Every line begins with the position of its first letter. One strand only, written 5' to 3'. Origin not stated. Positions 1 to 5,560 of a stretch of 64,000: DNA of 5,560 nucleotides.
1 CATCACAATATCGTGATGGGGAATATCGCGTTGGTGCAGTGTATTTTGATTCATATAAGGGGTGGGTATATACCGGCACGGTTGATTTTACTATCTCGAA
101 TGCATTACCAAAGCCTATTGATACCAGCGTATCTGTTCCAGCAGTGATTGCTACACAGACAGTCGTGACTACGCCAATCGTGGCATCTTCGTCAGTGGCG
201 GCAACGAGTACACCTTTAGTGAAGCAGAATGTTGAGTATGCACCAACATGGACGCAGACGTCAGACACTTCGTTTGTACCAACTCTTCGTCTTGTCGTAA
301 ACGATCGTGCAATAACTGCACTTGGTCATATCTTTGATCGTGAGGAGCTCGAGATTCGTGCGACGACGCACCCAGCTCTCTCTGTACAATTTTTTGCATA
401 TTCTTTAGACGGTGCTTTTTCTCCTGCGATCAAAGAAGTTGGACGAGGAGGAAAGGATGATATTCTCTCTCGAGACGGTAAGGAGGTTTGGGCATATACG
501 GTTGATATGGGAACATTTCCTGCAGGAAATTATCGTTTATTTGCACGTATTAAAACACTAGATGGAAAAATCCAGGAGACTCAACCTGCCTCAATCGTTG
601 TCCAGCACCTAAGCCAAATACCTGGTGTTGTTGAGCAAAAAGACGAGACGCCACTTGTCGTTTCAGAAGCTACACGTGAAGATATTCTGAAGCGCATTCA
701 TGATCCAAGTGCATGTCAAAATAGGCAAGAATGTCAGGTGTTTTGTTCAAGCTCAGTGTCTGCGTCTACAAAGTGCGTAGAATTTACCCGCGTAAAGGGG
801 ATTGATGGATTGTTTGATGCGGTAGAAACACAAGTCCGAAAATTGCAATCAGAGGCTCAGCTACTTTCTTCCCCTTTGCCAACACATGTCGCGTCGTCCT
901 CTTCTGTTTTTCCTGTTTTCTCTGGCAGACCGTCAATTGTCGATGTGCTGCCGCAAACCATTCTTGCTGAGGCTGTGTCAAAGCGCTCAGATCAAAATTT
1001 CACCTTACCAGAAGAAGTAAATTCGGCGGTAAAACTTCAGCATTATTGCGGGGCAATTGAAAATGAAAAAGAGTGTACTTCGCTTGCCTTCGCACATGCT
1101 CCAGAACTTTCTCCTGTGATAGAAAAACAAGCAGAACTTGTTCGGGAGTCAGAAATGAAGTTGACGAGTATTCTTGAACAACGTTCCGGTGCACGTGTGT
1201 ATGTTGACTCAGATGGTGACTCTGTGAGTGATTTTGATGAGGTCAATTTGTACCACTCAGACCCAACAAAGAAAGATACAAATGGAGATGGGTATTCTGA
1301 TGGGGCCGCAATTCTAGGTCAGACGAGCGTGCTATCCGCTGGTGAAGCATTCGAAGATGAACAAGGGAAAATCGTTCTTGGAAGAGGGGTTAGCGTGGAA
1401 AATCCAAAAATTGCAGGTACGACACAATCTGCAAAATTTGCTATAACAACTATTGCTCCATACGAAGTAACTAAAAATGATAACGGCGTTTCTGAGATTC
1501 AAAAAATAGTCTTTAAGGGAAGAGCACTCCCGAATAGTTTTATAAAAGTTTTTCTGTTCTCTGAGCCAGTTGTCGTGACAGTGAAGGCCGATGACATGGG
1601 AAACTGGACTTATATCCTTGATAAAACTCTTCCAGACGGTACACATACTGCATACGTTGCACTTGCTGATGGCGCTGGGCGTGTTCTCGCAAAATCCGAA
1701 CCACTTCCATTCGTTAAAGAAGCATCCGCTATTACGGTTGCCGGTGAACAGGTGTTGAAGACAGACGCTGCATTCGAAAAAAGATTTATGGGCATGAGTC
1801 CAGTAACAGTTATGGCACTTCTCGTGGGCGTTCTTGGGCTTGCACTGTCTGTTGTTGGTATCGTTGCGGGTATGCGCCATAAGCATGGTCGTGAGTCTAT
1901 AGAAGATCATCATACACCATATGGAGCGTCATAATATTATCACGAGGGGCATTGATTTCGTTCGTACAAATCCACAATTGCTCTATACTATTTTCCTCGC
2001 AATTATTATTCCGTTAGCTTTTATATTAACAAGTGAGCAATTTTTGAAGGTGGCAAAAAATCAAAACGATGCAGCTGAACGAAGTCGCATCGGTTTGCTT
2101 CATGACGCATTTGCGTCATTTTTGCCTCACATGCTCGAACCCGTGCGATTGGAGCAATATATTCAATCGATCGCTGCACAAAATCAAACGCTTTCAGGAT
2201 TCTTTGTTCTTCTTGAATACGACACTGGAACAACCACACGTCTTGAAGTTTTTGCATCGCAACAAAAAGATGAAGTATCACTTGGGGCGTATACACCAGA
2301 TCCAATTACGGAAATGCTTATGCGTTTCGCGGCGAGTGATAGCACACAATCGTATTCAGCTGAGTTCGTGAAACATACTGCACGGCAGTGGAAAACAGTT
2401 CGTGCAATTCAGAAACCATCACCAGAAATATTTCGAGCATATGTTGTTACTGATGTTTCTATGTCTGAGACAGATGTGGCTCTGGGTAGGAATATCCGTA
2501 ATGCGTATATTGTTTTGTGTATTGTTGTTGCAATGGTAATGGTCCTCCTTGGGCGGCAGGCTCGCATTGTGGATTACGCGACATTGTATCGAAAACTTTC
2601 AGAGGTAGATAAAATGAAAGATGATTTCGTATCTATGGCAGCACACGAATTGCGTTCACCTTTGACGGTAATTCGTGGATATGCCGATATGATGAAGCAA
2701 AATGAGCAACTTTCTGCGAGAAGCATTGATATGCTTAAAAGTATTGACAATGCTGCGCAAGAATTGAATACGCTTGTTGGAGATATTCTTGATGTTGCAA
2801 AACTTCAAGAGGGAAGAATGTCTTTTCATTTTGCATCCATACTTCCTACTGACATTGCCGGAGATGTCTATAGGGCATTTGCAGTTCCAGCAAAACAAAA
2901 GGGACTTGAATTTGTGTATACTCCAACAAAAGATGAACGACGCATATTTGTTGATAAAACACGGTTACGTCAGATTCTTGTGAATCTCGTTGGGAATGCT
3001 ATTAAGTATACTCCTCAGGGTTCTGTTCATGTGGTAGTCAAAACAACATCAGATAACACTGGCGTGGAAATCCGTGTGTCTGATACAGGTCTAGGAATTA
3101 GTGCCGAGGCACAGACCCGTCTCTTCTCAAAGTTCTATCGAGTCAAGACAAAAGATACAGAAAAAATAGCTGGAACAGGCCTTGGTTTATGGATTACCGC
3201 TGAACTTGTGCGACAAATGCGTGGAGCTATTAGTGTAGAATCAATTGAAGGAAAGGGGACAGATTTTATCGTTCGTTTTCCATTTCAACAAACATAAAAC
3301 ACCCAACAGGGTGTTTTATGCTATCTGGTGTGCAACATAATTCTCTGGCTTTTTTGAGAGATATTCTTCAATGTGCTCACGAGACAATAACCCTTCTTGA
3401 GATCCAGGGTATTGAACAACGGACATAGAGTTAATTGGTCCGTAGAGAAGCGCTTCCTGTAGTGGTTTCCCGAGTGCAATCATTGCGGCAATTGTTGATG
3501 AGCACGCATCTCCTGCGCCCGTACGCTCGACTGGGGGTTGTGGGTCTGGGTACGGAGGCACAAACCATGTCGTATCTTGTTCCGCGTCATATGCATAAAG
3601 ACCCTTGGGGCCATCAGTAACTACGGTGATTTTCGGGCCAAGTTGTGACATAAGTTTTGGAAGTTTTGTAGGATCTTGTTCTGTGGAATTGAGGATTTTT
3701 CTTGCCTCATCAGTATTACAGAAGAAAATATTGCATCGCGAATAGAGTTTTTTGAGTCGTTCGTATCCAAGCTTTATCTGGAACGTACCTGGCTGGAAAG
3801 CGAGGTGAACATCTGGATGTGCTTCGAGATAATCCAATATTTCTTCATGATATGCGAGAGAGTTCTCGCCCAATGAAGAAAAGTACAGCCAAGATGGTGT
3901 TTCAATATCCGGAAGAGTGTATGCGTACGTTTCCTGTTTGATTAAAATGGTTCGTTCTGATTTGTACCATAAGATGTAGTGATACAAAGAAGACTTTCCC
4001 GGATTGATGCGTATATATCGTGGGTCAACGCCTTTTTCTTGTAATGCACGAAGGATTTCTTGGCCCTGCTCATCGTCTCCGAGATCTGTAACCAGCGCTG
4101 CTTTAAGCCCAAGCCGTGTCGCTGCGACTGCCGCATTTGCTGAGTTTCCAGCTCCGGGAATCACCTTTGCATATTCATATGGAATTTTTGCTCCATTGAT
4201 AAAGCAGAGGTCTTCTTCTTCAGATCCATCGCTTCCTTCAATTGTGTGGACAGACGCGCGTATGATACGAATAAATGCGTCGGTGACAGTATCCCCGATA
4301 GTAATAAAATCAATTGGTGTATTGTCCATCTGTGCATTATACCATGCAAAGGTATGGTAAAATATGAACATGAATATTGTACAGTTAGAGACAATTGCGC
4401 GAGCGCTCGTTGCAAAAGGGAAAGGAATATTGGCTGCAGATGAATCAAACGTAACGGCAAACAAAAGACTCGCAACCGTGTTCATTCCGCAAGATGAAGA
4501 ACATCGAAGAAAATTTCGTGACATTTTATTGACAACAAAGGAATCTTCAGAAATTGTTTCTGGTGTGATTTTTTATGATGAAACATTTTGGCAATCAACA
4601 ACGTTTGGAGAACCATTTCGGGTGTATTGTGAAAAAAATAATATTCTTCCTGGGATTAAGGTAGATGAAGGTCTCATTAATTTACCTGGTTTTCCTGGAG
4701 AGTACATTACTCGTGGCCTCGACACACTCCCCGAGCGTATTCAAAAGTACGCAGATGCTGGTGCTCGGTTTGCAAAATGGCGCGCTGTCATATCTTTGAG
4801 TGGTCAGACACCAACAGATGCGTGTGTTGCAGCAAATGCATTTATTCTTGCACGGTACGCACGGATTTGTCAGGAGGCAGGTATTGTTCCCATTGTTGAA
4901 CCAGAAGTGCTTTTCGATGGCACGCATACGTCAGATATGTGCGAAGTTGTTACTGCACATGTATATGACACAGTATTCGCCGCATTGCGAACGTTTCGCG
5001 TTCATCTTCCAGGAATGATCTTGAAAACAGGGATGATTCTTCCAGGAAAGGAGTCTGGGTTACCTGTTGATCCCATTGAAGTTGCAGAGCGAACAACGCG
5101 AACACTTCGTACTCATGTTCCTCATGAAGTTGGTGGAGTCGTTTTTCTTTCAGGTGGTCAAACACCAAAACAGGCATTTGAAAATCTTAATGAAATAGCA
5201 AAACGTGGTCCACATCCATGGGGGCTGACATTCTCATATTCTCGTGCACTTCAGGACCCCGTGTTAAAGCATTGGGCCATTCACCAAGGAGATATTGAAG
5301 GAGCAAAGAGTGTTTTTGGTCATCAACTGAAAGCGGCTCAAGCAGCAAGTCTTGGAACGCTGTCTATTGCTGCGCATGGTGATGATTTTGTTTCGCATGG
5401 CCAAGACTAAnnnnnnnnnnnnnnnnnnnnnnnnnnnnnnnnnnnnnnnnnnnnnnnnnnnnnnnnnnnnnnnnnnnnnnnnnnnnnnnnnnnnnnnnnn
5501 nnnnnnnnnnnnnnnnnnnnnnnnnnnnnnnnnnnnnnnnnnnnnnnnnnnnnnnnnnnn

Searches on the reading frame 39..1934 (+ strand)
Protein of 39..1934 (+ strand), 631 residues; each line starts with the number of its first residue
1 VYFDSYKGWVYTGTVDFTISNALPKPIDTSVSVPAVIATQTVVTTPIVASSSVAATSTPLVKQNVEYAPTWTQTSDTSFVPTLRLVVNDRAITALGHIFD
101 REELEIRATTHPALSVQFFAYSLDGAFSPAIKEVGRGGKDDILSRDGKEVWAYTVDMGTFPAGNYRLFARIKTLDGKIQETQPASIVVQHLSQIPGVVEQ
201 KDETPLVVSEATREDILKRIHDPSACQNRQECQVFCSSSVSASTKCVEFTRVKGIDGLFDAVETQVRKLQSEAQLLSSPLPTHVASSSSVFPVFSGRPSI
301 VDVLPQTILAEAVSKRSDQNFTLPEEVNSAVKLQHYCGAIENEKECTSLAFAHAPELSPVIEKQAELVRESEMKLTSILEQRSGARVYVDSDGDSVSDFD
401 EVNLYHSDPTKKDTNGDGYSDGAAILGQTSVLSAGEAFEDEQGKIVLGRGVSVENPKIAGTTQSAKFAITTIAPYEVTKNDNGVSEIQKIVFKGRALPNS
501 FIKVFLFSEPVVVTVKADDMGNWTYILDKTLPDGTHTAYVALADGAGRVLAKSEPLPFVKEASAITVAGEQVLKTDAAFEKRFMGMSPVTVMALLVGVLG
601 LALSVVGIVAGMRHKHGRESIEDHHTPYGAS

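Call 21: search_protein_families(library=pfam, proteins=[window:39-1934:+], max_evalue=0.00001)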
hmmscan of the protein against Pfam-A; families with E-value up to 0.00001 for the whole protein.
window:39-1934:+ (631 aa): 1 family
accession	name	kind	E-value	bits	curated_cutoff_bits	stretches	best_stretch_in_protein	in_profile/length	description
PF19077.6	Big_13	-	5.4e-10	40.1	27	1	480-554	19-95/102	Bacterial Ig-like domain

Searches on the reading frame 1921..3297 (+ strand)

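Call 21: search_protein_families(library=pfam, proteins=[window:1921-3297:+], max_evalue=0.00001)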
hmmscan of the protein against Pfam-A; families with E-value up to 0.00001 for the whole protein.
window:1921-3297:+ (458 aa): 2 families
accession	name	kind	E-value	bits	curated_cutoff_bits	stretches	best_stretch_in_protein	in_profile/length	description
PF02518.31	HATPase_c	-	4.7e-28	98.3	26.4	1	345-456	2-110/111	Histidine kinase-, DNA gyrase B-, and HSP90-like ATPase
PF00512.31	HisKA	-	6.6e-17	61.8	26.9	1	232-298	1-66/66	His Kinase A (phospho-acceptor) domain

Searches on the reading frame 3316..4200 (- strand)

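Call 21: search_protein_families(library=pfam, proteins=[window:3316-4200:-], max_evalue=0.00001)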
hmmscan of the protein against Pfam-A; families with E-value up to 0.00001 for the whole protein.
window:3316-4200:- (294 aa): 1 family
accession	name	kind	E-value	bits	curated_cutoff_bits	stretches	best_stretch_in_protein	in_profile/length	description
PF00294.29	PfkB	-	4.3e-33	115.4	25.8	1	17-270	36-298/302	pfkB family carbohydrate kinase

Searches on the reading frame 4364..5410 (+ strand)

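Call 21: search_protein_families(library=pfam, proteins=[window:4364-5410:+], max_evalue=0.00001)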
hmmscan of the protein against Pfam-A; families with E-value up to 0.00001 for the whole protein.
window:4364-5410:+ (348 aa): 1 family
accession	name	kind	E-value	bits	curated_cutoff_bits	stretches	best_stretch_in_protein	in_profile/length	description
PF00274.25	Glycolytic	-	5.4e-110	367.9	22.2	1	8-334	2-330/349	Fructose-bisphosphate aldolase class-I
